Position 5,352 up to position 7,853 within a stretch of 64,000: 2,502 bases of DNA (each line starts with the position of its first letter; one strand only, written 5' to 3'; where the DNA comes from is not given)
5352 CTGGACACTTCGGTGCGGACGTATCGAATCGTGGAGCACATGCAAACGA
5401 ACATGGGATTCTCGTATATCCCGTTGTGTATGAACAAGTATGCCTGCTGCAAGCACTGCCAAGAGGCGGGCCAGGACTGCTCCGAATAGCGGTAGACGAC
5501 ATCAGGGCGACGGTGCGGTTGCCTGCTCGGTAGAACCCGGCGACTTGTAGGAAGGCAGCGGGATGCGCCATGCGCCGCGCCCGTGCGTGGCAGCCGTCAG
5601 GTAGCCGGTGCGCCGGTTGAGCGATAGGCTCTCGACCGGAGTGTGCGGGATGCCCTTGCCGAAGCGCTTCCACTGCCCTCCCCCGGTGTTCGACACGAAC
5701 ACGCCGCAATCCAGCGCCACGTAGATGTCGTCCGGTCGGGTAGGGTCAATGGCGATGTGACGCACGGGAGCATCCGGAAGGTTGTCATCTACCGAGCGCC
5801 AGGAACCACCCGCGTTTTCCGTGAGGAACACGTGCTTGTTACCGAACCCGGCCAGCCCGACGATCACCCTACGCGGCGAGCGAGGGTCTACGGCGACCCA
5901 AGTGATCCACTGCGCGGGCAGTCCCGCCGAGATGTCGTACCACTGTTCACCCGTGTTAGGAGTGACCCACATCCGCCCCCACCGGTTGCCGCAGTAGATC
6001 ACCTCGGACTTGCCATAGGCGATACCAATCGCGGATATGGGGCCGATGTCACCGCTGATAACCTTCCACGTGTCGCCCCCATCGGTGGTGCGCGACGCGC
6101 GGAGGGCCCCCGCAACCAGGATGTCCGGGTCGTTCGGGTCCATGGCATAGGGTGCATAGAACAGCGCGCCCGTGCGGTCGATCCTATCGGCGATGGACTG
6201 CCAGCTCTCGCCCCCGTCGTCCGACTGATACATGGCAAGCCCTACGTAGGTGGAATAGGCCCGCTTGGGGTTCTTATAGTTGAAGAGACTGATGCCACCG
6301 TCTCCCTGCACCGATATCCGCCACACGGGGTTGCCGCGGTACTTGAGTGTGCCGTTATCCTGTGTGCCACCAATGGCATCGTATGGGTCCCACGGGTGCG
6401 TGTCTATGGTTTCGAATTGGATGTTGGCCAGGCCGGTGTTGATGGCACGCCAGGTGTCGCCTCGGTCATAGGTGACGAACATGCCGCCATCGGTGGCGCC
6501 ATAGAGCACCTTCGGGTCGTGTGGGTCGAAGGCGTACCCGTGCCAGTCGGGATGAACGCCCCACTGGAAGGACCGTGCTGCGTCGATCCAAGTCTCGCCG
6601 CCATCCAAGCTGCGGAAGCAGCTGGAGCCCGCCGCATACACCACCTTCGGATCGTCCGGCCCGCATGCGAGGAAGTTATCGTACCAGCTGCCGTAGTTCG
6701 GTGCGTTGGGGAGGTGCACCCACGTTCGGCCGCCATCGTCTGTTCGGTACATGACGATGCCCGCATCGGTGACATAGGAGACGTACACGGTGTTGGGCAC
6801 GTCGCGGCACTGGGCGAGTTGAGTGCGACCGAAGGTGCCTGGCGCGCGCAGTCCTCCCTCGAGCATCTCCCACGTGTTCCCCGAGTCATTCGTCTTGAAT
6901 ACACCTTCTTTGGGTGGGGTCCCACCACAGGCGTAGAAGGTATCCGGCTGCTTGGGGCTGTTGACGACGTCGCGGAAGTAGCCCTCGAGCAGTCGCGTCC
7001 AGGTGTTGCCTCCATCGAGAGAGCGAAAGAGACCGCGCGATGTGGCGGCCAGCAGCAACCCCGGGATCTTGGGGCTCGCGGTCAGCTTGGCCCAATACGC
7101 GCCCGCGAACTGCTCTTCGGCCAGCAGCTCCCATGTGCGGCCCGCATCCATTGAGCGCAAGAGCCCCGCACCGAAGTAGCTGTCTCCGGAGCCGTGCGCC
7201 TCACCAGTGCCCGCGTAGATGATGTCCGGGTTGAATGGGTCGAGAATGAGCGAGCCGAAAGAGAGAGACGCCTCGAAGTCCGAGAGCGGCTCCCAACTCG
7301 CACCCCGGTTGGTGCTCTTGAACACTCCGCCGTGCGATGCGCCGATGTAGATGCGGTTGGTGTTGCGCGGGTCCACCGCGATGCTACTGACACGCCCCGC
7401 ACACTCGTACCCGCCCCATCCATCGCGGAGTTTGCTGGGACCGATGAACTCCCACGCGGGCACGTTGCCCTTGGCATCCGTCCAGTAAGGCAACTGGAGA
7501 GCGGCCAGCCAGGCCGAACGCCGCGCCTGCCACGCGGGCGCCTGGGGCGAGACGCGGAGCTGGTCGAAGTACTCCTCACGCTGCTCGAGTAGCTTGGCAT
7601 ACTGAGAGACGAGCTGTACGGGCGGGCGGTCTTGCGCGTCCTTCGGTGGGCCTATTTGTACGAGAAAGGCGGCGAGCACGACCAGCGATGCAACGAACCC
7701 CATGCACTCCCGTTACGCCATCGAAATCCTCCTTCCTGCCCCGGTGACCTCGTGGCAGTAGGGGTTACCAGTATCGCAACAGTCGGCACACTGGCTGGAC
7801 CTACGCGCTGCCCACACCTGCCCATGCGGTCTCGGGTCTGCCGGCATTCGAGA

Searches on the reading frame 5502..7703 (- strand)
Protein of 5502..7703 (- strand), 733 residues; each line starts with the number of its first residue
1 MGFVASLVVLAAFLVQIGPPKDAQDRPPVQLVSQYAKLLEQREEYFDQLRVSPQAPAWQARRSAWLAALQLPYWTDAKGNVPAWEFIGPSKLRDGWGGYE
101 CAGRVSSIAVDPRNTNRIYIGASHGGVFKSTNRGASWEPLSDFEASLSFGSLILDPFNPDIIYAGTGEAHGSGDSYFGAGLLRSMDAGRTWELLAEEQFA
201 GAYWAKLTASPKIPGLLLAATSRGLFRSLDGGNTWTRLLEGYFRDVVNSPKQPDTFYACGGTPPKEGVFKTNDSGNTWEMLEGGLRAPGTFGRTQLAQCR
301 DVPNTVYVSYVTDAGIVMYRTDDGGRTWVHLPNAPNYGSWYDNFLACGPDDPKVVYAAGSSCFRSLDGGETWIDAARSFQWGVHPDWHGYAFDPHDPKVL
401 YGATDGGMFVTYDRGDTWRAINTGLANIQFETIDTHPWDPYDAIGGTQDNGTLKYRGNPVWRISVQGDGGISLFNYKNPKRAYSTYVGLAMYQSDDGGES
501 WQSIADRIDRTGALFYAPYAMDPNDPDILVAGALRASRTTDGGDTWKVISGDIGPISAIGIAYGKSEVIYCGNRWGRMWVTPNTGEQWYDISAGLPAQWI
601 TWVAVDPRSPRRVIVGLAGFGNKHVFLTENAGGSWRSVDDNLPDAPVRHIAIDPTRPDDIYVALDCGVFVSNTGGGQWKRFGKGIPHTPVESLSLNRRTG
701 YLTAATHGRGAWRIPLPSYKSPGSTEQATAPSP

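Call 11: find_encoding_contigs(protein=window:5502-7703:-, flank=10000, max_places=4)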
Protein window:5502-7703:- (733 aa): 2 contigs read that carry it; 1 place shown.
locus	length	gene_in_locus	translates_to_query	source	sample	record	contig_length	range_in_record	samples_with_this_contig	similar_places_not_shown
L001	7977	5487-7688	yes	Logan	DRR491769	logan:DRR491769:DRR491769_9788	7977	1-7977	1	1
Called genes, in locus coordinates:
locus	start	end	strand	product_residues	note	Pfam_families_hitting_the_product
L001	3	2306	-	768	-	?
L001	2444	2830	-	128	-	-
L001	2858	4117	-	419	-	PF00109:ketoacyl-synt, PF02801:Ketoacyl-synt_C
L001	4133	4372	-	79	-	PF00550:PP-binding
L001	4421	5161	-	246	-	PF00106:adh_short, PF08659:KR, PF13561:adh_short_C2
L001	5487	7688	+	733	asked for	PF14870:PSII_BNR (faint), PF02012:BNR (faint), PF15902:Sortilin-Vps10 (weak)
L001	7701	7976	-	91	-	?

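Call 93: search_protein_families(library=padloc, proteins=[window:5502-7703:-], max_evalue=0.01)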
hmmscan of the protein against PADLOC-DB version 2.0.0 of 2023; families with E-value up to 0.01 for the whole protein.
window:5502-7703:- (733 aa): 0 families
